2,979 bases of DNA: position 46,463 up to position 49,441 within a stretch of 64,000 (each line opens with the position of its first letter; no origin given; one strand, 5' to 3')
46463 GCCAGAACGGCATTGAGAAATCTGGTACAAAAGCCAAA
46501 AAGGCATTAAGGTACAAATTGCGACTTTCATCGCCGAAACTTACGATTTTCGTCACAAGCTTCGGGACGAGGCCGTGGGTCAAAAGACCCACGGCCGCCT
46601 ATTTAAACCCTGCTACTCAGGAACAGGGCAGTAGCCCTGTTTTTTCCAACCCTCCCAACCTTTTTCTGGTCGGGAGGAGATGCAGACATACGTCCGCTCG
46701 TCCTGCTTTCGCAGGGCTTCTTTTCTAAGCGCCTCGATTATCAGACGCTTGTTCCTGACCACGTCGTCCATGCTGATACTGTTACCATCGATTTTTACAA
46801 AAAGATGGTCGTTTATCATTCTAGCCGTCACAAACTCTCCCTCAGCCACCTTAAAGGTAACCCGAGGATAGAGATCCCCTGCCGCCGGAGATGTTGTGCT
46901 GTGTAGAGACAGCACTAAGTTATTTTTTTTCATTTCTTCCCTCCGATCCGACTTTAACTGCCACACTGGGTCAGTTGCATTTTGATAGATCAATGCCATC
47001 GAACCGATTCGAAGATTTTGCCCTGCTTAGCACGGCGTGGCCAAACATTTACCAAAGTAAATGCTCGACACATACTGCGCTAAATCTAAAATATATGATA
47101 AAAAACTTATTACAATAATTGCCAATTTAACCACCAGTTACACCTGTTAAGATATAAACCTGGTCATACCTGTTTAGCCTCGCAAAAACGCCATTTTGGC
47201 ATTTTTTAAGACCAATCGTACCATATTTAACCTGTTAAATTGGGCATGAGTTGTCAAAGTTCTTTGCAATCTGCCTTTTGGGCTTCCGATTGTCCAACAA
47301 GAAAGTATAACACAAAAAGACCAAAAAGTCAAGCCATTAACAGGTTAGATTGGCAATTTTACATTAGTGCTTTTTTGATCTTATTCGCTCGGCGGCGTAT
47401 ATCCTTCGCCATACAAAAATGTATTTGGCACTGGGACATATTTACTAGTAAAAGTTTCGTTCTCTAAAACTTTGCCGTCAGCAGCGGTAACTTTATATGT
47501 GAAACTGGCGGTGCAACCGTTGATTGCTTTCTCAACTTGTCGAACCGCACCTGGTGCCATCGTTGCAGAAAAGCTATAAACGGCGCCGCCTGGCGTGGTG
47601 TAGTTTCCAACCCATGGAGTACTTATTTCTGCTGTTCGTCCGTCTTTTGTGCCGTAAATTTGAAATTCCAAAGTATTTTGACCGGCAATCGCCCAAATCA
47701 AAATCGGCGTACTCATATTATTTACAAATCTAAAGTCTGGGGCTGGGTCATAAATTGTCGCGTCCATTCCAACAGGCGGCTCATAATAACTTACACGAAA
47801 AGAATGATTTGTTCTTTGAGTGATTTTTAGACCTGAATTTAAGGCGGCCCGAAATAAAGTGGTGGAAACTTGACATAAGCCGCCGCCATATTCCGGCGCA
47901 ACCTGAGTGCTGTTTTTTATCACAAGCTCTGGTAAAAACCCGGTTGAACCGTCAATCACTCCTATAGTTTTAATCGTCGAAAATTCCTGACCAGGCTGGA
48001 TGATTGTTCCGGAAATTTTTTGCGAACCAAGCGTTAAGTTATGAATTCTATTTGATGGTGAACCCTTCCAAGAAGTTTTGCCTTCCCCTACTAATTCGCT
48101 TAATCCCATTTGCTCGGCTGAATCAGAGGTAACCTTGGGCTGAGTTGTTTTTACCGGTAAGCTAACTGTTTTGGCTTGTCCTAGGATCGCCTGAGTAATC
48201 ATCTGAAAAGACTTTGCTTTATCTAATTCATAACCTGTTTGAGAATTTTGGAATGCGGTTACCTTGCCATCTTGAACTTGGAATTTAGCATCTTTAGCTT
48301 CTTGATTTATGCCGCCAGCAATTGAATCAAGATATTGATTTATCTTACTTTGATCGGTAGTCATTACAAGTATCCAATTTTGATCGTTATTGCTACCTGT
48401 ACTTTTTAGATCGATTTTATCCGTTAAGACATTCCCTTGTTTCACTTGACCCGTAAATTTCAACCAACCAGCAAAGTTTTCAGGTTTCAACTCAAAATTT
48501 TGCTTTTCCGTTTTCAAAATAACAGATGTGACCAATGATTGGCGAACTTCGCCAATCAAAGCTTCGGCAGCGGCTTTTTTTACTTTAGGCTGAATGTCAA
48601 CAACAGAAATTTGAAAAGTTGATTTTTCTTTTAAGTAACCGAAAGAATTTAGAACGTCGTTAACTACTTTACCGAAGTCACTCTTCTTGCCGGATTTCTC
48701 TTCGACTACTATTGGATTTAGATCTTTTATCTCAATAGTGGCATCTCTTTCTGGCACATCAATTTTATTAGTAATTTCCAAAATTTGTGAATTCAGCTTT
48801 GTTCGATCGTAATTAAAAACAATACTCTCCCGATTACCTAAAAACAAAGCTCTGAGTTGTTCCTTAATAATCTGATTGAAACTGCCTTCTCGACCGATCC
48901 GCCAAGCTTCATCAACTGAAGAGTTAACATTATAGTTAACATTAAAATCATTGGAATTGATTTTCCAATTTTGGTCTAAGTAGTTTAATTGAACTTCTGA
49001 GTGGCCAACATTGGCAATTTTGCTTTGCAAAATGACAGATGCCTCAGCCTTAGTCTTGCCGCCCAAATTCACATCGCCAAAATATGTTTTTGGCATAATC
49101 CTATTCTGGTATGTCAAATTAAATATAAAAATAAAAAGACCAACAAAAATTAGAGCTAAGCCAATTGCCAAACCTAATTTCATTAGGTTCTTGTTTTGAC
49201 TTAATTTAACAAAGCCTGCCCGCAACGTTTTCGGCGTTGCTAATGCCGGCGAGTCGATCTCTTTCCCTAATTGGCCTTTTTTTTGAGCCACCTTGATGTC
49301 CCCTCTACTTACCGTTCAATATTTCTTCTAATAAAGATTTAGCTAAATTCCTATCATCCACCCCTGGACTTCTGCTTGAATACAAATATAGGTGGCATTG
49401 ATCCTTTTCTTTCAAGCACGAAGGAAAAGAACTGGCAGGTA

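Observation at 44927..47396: Rearrangement/cassette hotspot downstream of pyrG: ~400-bp direct duplication of the pyrG 3' end + terminator, and a 16-bp direct repeat, bracketing GC-rich small ORFs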

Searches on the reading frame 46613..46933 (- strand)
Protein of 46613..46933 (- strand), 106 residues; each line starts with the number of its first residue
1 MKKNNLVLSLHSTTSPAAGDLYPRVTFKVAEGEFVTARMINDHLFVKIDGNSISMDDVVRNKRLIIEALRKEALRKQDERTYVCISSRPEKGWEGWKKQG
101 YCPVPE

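Call 6: search_protein_families(library=pfam, proteins=[window:46613-46933:-], max_evalue=0.1)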
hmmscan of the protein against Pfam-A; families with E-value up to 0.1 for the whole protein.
window:46613-46933:- (106 aa): 0 families

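Call 15: search_protein_families(library=phrogs, proteins=[window:46613-46933:-], max_evalue=1)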
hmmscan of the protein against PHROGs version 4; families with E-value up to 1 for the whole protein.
window:46613-46933:- (106 aa): 1 family
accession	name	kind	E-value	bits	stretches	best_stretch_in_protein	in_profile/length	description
phrog_11936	-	unknown function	0.16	13.4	1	42-88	31-77/101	-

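Call 16: search_protein_families(library=ncbifam, proteins=[window:46613-46933:-], max_evalue=1)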
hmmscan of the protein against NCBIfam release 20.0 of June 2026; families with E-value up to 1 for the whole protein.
window:46613-46933:- (106 aa): 1 family
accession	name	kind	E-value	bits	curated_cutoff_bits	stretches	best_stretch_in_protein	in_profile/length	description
NF006815.0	PRK09334.1-5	equivalog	0.11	12.9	235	1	18-66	46-94/118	30S ribosomal protein S25e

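Call 32: find_homologous_proteins(query=window:46613-46933:-, max_evalue=0.01)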
Query window:46613-46933:- (106 aa): 1 proteins with E <= 0.01 among 6 candidates.
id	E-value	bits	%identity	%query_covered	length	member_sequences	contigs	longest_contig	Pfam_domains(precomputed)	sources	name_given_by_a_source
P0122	4.2e-65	234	100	100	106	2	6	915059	-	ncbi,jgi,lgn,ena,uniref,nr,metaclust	ncbi:MAG: hypothetical protein UT28_C0001G0352 [Berkelbacteria bacterium GW2011_GWE1_39_12]|uniref:U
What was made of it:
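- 46613..46933 (-): ORFan gene '106b' (106 aa; NCBI calls a 128-aa version from 46999), with ribosome-binding site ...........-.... Only a self hit among 5.8 billion proteins (call 32).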

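Call 56: predict_structure(protein=window:46613-46933:-)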
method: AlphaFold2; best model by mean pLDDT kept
length: 106 residues; sequences in the alignment: 1
mean_pLDDT: 41.5   pTM: 0.32
mean pLDDT of the five models: 41.5, 40.9, 38.1, 37.9, 37.8
residues with pLDDT >= 90: 0; 70-90: 0; 50-70: 21; < 50: 85
segments of 3 or more residues with pLDDT < 50: 1-30, 32-34, 38-45, 49-56, 72-106
pLDDT, mean of each block of 10 residues (from residue 1): 33 34 44 49 46 46 56 43 36 35 30
secondary structure, 60 per line:
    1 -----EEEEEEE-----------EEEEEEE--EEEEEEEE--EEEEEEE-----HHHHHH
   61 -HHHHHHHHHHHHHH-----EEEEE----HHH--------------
elements in order: E6-12 E24-30 E33-40 E43-49 H55-60 H62-75 E81-85
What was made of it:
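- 46613..46933 (-): AF2 pLDDT 41.5 (call 56).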

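Call 64: find_related_loci(query=window:46613-46933:-, collection=viral_contigs, flank=5000)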
Query window:46613-46933:- (106 aa) in viral_contigs; peptide patterns used: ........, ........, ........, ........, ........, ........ (x = any residue, [..] = any of these).
9 stretches matched a pattern, but none encodes a relative of the query by tblastn (E <= 1e-3).

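Call 71: search_protein_families(library=padloc, proteins=[window:46613-46933:-], max_evalue=1)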
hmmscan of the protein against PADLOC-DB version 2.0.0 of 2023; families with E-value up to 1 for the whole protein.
window:46613-46933:- (106 aa): 0 families

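Call 88: find_encoding_contigs(protein=window:46613-46933:-, flank=4000, max_places=10)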
Protein window:46613-46933:- (106 aa): 9 contigs read that carry it; 4 places shown.
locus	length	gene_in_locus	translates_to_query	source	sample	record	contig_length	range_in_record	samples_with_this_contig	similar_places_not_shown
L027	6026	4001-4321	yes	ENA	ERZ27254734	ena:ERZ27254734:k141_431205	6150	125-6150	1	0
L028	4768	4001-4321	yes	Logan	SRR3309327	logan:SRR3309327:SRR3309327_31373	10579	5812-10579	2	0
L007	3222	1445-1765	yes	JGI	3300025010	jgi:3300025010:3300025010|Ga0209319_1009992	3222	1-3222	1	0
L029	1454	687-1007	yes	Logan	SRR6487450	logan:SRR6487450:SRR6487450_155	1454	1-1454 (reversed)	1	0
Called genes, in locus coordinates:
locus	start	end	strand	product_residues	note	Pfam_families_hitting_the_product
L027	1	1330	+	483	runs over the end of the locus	?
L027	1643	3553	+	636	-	PF12229:PG_binding_4, PF04294:VanW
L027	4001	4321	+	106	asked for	-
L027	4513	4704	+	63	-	-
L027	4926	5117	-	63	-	-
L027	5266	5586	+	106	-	-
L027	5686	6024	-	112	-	?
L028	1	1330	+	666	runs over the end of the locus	PF03030:H_PPase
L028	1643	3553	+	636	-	PF12229:PG_binding_4, PF04294:VanW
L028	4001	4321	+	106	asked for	-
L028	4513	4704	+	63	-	-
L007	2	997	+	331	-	?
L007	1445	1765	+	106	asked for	-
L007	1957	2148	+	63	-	-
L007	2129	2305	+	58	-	-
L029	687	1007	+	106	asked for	-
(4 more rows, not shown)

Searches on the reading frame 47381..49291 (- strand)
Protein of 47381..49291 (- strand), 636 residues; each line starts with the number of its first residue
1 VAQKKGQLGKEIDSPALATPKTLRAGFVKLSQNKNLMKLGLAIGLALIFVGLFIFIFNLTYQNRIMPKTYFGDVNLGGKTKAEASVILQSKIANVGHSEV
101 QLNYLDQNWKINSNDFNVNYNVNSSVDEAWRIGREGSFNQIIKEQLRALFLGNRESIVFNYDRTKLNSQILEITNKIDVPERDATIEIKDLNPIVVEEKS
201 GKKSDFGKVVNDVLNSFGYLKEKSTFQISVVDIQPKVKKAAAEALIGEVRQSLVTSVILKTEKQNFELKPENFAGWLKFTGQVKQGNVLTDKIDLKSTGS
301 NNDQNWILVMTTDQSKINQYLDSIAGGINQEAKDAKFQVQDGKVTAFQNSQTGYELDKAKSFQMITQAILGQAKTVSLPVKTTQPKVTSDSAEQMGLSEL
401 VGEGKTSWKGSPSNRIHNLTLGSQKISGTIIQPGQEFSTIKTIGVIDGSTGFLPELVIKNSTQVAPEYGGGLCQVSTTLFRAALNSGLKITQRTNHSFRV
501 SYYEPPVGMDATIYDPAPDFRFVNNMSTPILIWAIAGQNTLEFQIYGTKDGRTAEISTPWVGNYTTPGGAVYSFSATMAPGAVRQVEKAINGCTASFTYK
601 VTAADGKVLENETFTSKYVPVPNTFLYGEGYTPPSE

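Call 6: search_protein_families(library=pfam, proteins=[window:47381-49291:-], max_evalue=0.1)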
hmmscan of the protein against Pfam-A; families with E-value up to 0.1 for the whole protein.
window:47381-49291:- (636 aa): 2 families
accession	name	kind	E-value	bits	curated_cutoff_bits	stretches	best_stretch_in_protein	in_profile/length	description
PF04294.18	VanW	-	3.2e-41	140.3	27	1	414-546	1-130/130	VanW like protein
PF12229.13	PG_binding_4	-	4e-28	98.4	22.1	2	109-216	1-107/117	Putative peptidoglycan binding domain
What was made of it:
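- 47381..49291 (-): Intact VanW-domain gene (636 aa). Its last 16 nt (47381-47396) are the second copy of the 16-mer. Pfam VanW E=3e-41 and PG_binding_4 E=4e-28 (call 6).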

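Call 10: find_related_loci(query=window:47381-49291:-, collection=genome_contigs, flank=10000)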
Query window:47381-49291:- (636 aa) in genome_contigs; peptide patterns used: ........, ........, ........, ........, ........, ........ (x = any residue, [..] = any of these).
39 stretches matched a pattern; 2 encode a relative of the query (tblastn E <= 1e-3); 2 distinct loci.
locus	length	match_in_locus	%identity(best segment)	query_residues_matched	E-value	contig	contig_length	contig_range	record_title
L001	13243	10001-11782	51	37-631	0e+0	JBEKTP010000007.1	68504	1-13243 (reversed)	MAG: Patescibacteria group bacterium isolate SPRUCE 560 SPRUCE_560_7, whole genome shotgun sequence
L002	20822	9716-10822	29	94-618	9e-34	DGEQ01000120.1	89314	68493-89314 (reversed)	MAG TPA_asm: Hungateiclostridiaceae bacterium UBA3922 UBA3922_contig_1699, whole genome shotgun sequence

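Call 12: find_related_loci(query=window:47381-49291:-, collection=metagenome_contigs, flank=10000)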
Query window:47381-49291:- (636 aa) in metagenome_contigs; peptide patterns used: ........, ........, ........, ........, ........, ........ (x = any residue, [..] = any of these).
83 stretches matched a pattern; 4 encode a relative of the query (tblastn E <= 1e-3); 4 distinct loci.
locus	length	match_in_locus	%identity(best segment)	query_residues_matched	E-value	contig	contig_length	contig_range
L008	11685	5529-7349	50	29-630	0e+0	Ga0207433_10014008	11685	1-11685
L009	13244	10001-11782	51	37-631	0e+0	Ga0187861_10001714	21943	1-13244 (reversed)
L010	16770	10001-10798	36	285-550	4e-35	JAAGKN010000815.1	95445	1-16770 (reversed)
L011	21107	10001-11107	29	94-618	2e-33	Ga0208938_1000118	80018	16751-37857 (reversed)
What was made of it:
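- Tried and rejected: VanW scans: VanW-based scans of the genome and metagenome collections returned only relatives at 51% identity or below (calls 10, 12).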

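Call 46: find_encoding_contigs(protein=window:47381-49291:-, flank=6000, max_places=10)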
Protein window:47381-49291:- (636 aa): 7 contigs read that carry it; 4 places shown.
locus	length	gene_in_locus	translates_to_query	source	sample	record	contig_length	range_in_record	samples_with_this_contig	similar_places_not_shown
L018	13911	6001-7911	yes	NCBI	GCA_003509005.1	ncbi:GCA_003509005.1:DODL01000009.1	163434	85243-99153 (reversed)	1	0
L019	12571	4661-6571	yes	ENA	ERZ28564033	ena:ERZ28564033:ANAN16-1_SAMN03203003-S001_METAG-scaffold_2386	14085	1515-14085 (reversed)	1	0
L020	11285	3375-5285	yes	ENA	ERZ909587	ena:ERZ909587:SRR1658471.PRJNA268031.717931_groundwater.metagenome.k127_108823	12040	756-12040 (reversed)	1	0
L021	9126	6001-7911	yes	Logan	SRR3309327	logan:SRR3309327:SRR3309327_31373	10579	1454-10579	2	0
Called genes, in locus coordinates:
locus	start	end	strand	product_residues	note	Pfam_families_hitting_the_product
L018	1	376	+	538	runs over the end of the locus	PF02366:PMT (weak), PF13231:PMT_2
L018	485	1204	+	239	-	PF00535:Glycos_transf_2, PF13641:Glyco_tranf_2_3 (weak)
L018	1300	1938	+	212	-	-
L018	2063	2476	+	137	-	PF04138:GtrA_DPMS_TM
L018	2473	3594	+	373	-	PF13439:Glyco_transf_4, PF20706:GT4-conflict, PF00534:Glycos_transf_1, PF13692:Glyco_trans_1_4, PF13524:Glyco_trans_1_2 (weak)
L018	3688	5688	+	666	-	PF03030:H_PPase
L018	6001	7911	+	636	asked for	PF12229:PG_binding_4, PF04294:VanW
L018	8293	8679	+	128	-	-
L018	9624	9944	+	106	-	-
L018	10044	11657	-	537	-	PF06418:CTP_synth_N, PF00117:GATase, PF07722:Peptidase_C26 (weak)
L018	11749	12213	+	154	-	-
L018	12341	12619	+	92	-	-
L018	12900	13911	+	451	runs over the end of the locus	PF02878:PGM_PMM_I, PF02879:PGM_PMM_II, PF02880:PGM_PMM_III, PF00408:PGM_PMM_IV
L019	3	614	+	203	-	?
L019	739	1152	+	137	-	PF04138:GtrA_DPMS_TM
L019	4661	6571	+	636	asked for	PF12229:PG_binding_4, PF04294:VanW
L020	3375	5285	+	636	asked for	PF12229:PG_binding_4, PF04294:VanW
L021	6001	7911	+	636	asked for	PF12229:PG_binding_4, PF04294:VanW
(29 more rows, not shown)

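Call 77: search_protein_families(library=pfam, proteins=[L008:7829-8479:+], max_evalue=0.01)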
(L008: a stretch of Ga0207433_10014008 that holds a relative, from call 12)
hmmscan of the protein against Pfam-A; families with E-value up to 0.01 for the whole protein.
L008:7829-8479:+ (216 aa): 1 family
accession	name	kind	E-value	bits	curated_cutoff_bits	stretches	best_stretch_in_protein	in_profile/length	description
PF08843.17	AbiEii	-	4.3e-17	63.3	22.5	1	14-209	3-222/238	Nucleotidyl transferase AbiEii toxin, Type IV TA system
